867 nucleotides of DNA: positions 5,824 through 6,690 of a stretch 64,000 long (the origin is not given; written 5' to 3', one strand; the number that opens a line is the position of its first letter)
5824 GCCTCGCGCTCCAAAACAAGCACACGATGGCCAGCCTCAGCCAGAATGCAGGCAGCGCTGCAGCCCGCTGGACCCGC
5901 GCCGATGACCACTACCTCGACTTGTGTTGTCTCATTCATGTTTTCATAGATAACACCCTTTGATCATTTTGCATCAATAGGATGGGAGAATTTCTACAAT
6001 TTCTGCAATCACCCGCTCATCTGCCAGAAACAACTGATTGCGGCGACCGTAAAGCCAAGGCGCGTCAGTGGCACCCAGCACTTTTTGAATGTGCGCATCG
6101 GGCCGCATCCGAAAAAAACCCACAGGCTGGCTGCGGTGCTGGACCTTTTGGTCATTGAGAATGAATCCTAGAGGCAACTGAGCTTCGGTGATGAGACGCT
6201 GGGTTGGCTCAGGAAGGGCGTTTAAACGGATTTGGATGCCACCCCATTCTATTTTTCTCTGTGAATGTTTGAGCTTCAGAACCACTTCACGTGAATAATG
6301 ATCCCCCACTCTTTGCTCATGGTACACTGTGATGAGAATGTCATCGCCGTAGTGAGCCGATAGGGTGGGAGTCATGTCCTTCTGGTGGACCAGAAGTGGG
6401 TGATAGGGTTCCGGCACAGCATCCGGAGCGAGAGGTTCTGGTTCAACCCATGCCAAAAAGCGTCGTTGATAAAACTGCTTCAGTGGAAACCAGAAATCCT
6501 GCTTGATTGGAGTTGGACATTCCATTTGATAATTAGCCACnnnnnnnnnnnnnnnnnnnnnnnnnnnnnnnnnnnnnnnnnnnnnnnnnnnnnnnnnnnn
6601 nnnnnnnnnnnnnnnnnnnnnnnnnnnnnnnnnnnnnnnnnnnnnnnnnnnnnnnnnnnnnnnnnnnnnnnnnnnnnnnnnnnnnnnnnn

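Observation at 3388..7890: Compact four-gene block: HemN-like radical SAM, UbiC-like chorismate lyase, halogenase-like flavoenzyme, GT4 glycosyltransferase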

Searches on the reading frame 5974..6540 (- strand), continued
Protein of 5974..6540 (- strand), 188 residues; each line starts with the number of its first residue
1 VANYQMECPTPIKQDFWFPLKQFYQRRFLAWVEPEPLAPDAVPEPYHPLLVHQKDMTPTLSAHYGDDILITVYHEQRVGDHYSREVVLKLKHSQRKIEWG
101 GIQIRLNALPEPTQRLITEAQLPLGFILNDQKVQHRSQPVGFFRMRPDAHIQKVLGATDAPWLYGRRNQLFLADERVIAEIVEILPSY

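Call 67: find_encoding_contigs(protein=P0473, flank=9000, max_places=2)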
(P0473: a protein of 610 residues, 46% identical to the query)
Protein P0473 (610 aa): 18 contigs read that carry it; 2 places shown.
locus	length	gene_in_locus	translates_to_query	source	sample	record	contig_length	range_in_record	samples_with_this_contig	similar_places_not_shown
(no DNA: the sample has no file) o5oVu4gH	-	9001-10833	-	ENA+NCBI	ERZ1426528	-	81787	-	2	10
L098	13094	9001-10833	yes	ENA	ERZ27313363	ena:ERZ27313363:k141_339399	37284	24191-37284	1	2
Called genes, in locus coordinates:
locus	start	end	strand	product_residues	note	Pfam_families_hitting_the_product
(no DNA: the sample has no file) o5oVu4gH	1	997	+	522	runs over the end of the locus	PF01011:PQQ (faint), PF13360:PQQ_2 (weak), PF13570:Beta-prop_ACSF4, PF13360:PQQ_2 (weak)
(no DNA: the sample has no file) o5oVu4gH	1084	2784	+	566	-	PF07690:MFS_1, PF00083:Sugar_tr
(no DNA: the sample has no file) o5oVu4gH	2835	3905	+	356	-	PF00501:AMP-binding (faint)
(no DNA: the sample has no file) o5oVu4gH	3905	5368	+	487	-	PF00171:Aldedh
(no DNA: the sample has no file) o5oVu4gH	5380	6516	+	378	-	PF00465:Fe-ADH, PF13685:Fe-ADH_2, PF25137:ADH_Fe_C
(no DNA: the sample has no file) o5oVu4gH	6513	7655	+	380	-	PF13360:PQQ_2, PF13570:Beta-prop_ACSF4, PF01011:PQQ, PF13360:PQQ_2, PF13570:Beta-prop_ACSF4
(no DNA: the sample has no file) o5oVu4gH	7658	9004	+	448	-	PF04055:Radical_SAM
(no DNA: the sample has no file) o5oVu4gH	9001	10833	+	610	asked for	PF00070:Pyr_redox (faint), PF00890:FAD_binding_2 (faint), PF01266:DAO (faint), PF01494:FAD_binding_3, PF03486:HI0933_like (faint), PF04820:Trp_halogenase, PF12831:FAD_oxidored, PF04820:Trp_halogenase, +2 more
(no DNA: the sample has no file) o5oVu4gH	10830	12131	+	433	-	PF01011:PQQ (faint), PF13360:PQQ_2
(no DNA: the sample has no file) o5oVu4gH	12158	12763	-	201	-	PF01925:TauE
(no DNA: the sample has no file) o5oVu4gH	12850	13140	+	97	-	?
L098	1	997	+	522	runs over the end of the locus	PF01011:PQQ (faint), PF13360:PQQ_2 (weak), PF13570:Beta-prop_ACSF4, PF13360:PQQ_2 (weak)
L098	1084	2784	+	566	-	PF07690:MFS_1, PF00083:Sugar_tr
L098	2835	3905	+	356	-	PF00501:AMP-binding (faint)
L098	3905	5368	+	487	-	PF00171:Aldedh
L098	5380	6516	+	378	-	PF00465:Fe-ADH, PF13685:Fe-ADH_2, PF25137:ADH_Fe_C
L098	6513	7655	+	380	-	PF13360:PQQ_2, PF13570:Beta-prop_ACSF4, PF01011:PQQ, PF13360:PQQ_2, PF13570:Beta-prop_ACSF4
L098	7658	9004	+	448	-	PF04055:Radical_SAM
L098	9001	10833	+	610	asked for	PF00070:Pyr_redox (faint), PF00890:FAD_binding_2 (faint), PF01266:DAO (faint), PF01494:FAD_binding_3, PF03486:HI0933_like (faint), PF04820:Trp_halogenase, PF12831:FAD_oxidored, PF04820:Trp_halogenase, +2 more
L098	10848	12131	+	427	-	PF01011:PQQ (faint), PF13360:PQQ_2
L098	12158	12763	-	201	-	PF01925:TauE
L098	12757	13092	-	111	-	?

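Call 80: list_cluster_members(proteins=[P0460, P0412, P0399, P0401, P0404, P0409, P0473, P0125, P0099, P0088])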
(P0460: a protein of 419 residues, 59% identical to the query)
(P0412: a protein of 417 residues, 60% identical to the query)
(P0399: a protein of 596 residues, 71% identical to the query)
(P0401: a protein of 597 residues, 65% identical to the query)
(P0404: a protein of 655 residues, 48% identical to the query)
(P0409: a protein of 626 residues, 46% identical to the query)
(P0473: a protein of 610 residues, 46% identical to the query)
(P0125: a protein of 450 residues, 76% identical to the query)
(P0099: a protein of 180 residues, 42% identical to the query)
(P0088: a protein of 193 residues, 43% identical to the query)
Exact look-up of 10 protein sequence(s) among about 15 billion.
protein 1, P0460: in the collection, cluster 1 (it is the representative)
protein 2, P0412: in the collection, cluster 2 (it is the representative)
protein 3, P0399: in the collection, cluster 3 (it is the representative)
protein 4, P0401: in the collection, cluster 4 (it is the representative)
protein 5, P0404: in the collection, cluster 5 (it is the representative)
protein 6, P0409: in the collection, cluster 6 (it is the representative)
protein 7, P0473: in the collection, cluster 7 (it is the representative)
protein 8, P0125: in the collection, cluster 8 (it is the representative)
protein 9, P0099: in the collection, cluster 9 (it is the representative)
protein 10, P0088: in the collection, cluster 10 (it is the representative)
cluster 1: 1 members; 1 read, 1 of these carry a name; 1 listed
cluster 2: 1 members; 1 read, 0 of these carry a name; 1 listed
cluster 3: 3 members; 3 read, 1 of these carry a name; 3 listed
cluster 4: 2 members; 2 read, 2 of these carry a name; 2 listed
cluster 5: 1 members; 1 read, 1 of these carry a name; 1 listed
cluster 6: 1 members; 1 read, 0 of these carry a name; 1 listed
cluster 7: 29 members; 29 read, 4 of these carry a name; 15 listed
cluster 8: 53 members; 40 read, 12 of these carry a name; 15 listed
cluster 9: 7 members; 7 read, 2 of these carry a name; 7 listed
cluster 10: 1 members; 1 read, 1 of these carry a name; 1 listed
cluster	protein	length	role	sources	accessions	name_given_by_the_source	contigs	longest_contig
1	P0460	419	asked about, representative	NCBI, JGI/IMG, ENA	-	flavin-dependent dehydrogenase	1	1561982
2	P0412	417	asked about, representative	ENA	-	-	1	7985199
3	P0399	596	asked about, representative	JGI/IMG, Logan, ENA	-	flavin-dependent dehydrogenase/chorismate-pyruvate lyase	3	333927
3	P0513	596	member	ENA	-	-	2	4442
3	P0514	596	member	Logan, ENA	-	-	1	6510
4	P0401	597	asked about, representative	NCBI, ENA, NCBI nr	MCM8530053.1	MAG: tryptophan 7-halogenase [Lentisphaeraceae bacterium] | tryptophan 7-halogenase [Lentisphaeraceae bacterium]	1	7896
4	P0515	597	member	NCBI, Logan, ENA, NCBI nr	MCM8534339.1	MAG: tryptophan 7-halogenase [Lentisphaeraceae bacterium] | tryptophan 7-halogenase [Lentisphaeraceae bacterium]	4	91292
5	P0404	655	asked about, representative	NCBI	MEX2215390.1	MAG: NAD(P)/FAD-dependent oxidoreductase [Phycisphaeraceae bacterium]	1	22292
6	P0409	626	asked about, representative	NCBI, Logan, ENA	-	-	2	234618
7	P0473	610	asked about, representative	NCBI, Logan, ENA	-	-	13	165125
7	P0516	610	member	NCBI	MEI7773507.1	MAG: tryptophan 7-halogenase [Verrucomicrobiota bacterium]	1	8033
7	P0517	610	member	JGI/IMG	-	flavin-dependent dehydrogenase/chorismate-pyruvate lyase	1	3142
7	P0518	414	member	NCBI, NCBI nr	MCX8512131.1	MAG: NAD(P)/FAD-dependent oxidoreductase, partial [Chthoniobacteraceae bacterium] | NAD(P)/FAD-dependent oxidoreductase [Chthoniobacteraceae bacterium]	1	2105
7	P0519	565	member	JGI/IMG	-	flavin-dependent dehydrogenase/chorismate-pyruvate lyase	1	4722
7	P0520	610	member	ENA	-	-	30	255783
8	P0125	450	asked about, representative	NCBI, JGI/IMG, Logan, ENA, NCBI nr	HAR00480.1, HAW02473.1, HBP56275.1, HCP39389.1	MAG: coproporphyrinogen-III oxidase family protein [Limisphaerales bacterium] | coproporphyrinogen III oxidase [Pedosphaera sp.]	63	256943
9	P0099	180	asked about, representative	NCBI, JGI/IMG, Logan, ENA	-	hypothetical protein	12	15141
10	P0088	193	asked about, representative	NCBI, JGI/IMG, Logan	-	hypothetical protein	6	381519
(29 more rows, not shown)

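Call 82: search_protein_families(library=pfam, proteins=[L098:10848-12131:+, L098:2835-3905:+, L097:12692-13213:+], max_evalue=0.01)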
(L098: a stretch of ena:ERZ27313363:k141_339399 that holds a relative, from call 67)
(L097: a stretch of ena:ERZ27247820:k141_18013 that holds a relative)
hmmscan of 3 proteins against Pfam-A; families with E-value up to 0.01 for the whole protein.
L098:10848-12131:+ (427 aa): 3 families
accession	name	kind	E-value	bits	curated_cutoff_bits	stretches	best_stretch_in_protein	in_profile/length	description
PF13360.13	PQQ_2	-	2e-21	77.2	27.6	1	76-342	3-232/233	Outer membrane protein assembly factor BamB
PF01011.28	PQQ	-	1.6e-05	24.2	26.7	0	126-198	497-578/595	Glucose/ethanol/alcohol dehydrogenase, beta-propeller domain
PF13570.13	Beta-prop_ACSF4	-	0.00073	19.5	133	0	78-152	73-139/329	Beta-alanine-activating enzyme, beta-propeller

L098:2835-3905:+ (356 aa): 2 families
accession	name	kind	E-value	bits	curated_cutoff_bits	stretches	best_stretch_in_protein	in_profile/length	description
PF00501.34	AMP-binding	-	1.4e-05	24.5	29.9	1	187-291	249-360/384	AMP-binding enzyme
PF05593.20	RHS_repeat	-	0.0053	17.6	22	0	284-310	8-32/38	RHS Repeat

L097:12692-13213:+ (173 aa): 0 families

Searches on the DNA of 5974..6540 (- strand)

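Call 71: search_rna_families(sources=[L071, L087, L094, L097, L090, L092], threshold=gathering)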
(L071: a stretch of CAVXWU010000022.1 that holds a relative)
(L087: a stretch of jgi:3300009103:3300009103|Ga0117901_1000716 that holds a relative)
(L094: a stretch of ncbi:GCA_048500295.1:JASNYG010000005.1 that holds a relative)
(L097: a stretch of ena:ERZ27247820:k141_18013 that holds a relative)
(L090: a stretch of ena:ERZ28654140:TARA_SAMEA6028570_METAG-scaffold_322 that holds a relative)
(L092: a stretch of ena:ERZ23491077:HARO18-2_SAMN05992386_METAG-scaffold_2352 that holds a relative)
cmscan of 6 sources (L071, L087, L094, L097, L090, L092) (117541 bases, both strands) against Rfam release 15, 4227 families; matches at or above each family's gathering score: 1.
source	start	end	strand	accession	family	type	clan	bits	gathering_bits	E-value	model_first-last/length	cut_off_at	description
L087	3973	4056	+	RF00005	tRNA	Gene; tRNA;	CL00001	55.1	29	7.5e-09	1-71/71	no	tRNA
